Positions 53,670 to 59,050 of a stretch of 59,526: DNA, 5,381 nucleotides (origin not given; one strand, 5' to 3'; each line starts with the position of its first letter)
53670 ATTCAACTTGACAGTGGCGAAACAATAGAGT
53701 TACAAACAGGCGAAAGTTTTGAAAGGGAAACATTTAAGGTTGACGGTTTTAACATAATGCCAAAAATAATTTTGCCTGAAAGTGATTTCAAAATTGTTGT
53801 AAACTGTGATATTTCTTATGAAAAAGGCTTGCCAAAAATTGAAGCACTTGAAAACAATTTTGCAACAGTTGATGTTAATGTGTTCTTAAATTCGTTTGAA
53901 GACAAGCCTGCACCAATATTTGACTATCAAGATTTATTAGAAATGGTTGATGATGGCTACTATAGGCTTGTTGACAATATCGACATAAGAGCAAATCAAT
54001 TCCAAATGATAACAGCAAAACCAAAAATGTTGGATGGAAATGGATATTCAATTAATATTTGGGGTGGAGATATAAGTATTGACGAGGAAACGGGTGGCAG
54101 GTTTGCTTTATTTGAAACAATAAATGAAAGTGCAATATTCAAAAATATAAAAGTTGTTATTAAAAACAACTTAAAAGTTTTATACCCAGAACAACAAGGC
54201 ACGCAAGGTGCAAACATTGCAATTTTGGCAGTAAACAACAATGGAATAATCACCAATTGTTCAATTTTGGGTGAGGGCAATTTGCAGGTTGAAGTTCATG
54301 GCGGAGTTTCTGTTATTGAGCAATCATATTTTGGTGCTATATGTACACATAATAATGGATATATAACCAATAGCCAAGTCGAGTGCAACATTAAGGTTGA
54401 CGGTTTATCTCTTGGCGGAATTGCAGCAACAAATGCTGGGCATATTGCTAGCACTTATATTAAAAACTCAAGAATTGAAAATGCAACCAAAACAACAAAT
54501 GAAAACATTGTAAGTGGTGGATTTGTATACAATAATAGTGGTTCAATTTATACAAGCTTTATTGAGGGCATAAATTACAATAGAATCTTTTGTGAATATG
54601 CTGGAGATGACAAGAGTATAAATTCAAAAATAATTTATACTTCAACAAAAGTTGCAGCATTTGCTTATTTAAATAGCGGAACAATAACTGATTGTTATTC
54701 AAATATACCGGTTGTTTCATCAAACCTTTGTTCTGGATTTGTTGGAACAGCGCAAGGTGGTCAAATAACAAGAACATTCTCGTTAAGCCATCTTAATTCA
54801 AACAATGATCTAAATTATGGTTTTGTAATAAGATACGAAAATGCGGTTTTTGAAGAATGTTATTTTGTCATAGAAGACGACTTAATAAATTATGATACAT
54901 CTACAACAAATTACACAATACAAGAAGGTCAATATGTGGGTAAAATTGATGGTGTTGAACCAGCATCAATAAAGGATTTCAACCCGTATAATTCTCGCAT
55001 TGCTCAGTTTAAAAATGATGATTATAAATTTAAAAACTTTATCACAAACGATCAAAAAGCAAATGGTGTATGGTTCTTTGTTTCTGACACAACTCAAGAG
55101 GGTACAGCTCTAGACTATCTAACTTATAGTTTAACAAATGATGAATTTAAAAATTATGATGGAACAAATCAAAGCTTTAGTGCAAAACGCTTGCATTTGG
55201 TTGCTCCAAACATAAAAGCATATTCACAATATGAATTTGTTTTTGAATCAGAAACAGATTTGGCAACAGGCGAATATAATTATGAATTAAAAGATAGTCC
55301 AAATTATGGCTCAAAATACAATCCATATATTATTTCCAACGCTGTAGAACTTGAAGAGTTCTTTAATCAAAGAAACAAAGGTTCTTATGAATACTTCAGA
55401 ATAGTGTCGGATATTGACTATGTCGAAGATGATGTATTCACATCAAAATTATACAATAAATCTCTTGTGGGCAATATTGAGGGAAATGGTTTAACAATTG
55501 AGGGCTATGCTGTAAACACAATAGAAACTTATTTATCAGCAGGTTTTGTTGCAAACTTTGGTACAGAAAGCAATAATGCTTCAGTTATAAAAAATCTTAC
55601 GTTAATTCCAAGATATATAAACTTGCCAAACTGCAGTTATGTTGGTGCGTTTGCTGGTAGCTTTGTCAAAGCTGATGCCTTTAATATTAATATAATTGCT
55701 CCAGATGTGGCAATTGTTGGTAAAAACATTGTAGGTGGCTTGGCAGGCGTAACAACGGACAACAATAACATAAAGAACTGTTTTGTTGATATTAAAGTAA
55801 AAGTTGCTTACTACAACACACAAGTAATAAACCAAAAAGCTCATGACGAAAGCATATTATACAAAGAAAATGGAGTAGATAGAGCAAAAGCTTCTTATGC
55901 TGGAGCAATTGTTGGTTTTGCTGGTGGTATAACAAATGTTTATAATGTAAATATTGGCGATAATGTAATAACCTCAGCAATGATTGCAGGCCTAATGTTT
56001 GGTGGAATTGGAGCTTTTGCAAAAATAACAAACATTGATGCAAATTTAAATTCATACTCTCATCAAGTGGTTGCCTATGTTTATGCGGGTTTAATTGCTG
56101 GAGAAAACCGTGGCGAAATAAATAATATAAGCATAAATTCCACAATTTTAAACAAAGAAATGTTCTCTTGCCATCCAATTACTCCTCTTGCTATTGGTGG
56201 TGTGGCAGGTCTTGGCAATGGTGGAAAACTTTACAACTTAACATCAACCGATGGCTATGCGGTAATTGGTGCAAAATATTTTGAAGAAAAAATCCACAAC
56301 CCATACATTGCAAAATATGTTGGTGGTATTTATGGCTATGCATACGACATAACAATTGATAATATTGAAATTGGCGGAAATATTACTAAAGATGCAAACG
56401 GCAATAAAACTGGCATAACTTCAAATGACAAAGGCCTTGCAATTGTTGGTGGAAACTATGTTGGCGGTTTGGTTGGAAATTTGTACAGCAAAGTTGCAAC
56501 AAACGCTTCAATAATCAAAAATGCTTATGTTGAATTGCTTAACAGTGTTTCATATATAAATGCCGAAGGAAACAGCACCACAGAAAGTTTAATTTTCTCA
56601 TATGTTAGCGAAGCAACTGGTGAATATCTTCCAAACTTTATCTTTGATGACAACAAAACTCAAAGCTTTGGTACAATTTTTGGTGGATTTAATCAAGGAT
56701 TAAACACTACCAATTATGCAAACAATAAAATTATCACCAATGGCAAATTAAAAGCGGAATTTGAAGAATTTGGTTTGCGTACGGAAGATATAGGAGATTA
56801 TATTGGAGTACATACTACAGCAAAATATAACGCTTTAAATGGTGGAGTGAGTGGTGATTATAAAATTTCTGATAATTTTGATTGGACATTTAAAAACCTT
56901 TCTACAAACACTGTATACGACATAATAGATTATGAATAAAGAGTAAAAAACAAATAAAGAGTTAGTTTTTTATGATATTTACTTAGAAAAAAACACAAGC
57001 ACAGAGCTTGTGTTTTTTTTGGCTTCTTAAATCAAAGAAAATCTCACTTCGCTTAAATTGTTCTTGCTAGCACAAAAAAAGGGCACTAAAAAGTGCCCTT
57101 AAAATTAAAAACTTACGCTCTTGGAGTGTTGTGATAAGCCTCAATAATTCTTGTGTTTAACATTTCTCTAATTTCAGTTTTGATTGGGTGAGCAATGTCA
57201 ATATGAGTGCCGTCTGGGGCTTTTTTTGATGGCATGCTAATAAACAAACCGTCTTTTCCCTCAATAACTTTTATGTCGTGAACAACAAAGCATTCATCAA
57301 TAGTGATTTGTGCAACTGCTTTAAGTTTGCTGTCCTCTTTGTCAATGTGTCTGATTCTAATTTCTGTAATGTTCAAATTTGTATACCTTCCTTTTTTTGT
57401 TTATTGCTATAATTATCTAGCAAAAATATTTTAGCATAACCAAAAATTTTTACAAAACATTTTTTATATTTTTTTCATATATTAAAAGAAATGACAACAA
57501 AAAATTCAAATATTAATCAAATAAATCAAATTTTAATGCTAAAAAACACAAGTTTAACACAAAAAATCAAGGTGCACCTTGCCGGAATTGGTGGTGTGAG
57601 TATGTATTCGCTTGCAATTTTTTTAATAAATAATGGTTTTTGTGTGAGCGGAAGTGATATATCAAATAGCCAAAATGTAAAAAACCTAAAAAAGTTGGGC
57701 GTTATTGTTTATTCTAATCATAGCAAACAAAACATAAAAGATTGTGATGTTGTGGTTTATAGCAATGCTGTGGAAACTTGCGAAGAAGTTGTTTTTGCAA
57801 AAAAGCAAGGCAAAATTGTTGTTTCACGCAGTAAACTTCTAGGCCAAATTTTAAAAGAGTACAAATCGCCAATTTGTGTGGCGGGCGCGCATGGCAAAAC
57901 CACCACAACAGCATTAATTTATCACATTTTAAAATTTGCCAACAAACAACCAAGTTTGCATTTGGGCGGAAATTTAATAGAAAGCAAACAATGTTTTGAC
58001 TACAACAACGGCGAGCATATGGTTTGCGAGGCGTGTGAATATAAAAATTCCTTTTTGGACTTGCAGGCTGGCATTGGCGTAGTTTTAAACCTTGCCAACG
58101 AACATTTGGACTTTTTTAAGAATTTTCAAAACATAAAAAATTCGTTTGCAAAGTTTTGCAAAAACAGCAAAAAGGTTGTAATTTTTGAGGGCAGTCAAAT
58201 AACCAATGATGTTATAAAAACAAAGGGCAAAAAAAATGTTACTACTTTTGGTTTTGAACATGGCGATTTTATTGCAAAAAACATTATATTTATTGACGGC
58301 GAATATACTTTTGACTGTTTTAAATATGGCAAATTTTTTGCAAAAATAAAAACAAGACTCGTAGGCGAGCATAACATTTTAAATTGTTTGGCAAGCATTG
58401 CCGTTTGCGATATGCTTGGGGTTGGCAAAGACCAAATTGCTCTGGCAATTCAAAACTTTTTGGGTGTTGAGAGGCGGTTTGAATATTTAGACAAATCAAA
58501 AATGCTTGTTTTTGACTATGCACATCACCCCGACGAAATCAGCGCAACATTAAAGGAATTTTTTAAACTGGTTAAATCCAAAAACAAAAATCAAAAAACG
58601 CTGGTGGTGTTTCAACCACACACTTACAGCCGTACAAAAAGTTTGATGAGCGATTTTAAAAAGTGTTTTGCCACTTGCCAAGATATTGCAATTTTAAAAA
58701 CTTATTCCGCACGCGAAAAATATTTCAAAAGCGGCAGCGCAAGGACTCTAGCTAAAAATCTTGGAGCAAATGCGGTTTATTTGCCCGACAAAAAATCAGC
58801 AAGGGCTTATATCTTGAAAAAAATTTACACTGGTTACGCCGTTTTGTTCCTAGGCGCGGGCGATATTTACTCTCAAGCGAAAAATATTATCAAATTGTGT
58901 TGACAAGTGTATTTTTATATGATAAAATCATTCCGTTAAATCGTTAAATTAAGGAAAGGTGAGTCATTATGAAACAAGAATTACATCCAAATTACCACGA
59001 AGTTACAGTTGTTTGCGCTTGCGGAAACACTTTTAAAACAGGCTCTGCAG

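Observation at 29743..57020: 27-kb operon of two paralogous giant lipoproteins built from Ig-like domains and iterated GLUG-type beta-helix modules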

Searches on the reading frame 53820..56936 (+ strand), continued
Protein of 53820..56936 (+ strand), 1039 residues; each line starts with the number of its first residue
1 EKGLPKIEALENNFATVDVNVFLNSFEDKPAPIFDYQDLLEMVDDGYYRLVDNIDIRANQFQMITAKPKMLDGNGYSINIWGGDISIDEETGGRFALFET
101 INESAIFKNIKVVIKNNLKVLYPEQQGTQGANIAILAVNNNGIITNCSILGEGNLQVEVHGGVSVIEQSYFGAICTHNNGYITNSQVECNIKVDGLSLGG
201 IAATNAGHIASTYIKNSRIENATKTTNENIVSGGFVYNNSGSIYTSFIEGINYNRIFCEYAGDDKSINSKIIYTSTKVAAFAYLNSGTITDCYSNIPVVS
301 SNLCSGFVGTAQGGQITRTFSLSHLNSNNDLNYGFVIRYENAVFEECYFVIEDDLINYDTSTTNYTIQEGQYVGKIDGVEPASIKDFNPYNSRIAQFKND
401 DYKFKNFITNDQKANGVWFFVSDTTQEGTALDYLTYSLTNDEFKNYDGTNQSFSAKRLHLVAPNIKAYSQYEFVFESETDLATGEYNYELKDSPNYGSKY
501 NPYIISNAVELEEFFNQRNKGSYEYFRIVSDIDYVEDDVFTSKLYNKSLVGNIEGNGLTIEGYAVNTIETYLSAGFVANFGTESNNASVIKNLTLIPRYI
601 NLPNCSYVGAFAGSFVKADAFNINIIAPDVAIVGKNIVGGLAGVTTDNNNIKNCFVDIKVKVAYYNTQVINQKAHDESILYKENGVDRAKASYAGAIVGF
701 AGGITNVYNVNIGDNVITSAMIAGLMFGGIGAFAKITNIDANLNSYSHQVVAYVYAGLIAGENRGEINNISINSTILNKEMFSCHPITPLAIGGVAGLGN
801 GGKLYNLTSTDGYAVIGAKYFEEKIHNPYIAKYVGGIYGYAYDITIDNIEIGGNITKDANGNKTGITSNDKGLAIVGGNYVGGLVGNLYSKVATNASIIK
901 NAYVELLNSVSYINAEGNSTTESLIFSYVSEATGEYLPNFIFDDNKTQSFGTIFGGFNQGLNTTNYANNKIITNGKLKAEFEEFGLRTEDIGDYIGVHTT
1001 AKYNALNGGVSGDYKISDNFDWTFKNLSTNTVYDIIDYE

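Call 104: fold_search(model_id=the predicted structure, library=viral)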
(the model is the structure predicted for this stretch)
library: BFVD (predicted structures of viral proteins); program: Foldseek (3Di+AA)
matches with E <= 10: 185; with E <= 0.001: 7
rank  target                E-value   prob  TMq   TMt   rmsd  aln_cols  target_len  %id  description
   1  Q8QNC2                8.1e-12  1.00  0.23  0.20  20.3      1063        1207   13  EsV-1-160 [Ectocarpus siliculosus virus 1 (isolate New Zealand/Kaikoura/1988)]
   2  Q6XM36                2.6e-07  1.00  0.24  0.38  12.5       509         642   14  FirrV-1-A51 [Feldmannia irregularis virus a]
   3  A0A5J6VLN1            5.1e-06  1.00  0.19  0.35  14.7       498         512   13  Uncharacterized protein [Megaviridae environmental sample]
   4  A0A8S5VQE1            1.8e-05  1.00  0.20  0.35   9.5       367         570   18  (no name in the UniProt tables at hand)
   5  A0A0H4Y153            1.2e-04  0.77  0.09  0.16  18.3       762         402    6  Uncharacterized protein [Salmon gill poxvirus]
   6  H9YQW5                2.6e-04  1.00  0.18  0.35   5.2       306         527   15  (no name in the UniProt tables at hand)
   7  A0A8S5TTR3            4.9e-04  1.00  0.21  0.38   8.0       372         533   16  Putative immunoglobulin A1 protease [Siphoviridae sp. ct5jB2]
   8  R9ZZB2                4.9e-03  0.38  0.17  0.18  20.0      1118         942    9  Structural protein [Cellulophaga phage phi17:2]
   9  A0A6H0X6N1            9.1e-03  0.20  0.10  0.12  18.5       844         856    7  Uncharacterized protein [Aeromonas phage PS]
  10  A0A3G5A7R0            1.3e-02  0.25  0.12  0.17  21.7       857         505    8  Right handed beta helix domain-containing protein [Hyperionvirus sp.]
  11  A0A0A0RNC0            1.7e-02  0.47  0.13  0.16  18.1       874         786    8  Tail spike protein [Bacillus phage Moonbeam]
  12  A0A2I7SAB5            1.9e-02  0.20  0.12  0.15  22.9       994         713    8  (no name in the UniProt tables at hand)
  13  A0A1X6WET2            1.9e-02  0.09  0.10  0.09  41.2      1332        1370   10  (no name in the UniProt tables at hand)
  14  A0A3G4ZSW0            2.4e-02  0.25  0.14  0.16  20.1      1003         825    8  Right handed beta helix domain-containing protein [Edafosvirus sp.]
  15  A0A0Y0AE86            2.4e-02  0.08  0.09  0.09  33.8      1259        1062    9  Putative tail spike protein [Bacillus phage Eldridge]
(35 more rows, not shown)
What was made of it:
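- BFVD gives pectate-lyase-like phage proteins (call 104).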

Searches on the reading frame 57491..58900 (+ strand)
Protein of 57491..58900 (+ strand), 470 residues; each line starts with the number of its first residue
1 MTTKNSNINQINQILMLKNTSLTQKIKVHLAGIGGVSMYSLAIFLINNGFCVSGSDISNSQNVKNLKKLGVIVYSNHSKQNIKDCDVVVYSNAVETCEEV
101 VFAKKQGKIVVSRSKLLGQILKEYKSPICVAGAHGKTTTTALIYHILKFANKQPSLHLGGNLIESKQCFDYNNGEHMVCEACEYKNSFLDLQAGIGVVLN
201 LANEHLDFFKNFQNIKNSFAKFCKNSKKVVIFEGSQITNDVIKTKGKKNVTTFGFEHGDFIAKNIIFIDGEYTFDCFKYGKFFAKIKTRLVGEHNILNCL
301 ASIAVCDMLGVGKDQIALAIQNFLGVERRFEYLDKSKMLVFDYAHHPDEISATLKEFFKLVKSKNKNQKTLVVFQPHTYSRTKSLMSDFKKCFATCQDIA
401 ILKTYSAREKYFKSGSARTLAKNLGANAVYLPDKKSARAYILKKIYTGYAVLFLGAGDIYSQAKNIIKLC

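Call 18: search_protein_families(library=ncbifam, proteins=[window:57491-58900:+], max_evalue=0.00001)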
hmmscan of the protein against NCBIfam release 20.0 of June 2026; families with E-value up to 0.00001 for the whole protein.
window:57491-58900:+ (470 aa): 19 families
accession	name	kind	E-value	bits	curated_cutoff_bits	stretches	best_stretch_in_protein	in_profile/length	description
TIGR01082.1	murC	equivalog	1.1e-109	367.6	335.1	1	27-466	1-448/449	UDP-N-acetylmuramate--L-alanine ligase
NF011171.0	PRK14573.1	equivalog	2.4e-66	224.2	1015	1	24-462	3-440/809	bifunctional UDP-N-acetylmuramate--L-alanine ligase/D-alanine--D-alanine ligase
TIGR01081.1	mpl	equivalog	1e-37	130.3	388.7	1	27-378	1-360/448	UDP-N-acetylmuramate:L-alanyl-gamma-D-glutamyl-meso-diaminopimelate ligase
NF053645.1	pMurC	equivalog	5.5e-30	104.5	560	2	258-362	286-390/492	pseudomurein biosynthesis peptide ligase pMurC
TIGR01087.1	murD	equivalog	5.2e-29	101.6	211.95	1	28-337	2-315/441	UDP-N-acetylmuramoyl-L-alanine--D-glutamate ligase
NF001126.0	PRK00139.1-4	equivalog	6.3e-26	91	373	1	195-363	196-368/486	UDP-N-acetylmuramoyl-L-alanyl-D-glutamate--2,6-diaminopimelate ligase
TIGR01085.1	murE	subfamily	1.1e-23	83.9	257.3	1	194-374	179-364/472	UDP-N-acetylmuramyl-tripeptide synthetase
NF008896.0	PRK11929.1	equivalog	2.1e-19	68.9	1023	1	199-374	208-391/965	bifunctional UDP-N-acetylmuramoyl-L-alanyl-D-glutamate--2,6-diaminopimelate ligase MurE/UDP-N-acetylmuramoyl-tripeptide--D-alanyl-D-alanine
NF053648.1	pMurE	equivalog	5e-19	68.4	600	1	191-367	188-353/464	pseudomurein biosynthesis peptide ligase pMurE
NF010628.0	PRK14022.1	equivalog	1.1e-18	67.2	536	1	188-402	196-400/483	UDP-N-acetylmuramoyl-L-alanyl-D-glutamate--L-lysine ligase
NF053647.1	pMurD2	equivalog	2.2e-18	66.4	550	1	42-245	16-225/405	pseudomurein biosynthesis peptide ligase pMurD2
NF001124.0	PRK00139.1-2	equivalog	3.3e-18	65.7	476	1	193-360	199-374/500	UDP-N-acetylmuramoyl-L-alanyl-D-glutamate--2,6-diaminopimelate ligase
NF053646.1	pMurD1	equivalog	9.9e-17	60.7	610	1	61-463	43-448/465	pseudomurein biosynthesis peptide ligase pMurD1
TIGR01143.1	murF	subfamily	2.3e-16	59.8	288.6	1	127-348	76-309/418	UDP-N-acetylmuramoyl-tripeptide--D-alanyl-D-alanine ligase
NF033197.0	F430_CfbE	equivalog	3.3e-14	52.7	250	2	42-151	13-125/430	coenzyme F430 synthase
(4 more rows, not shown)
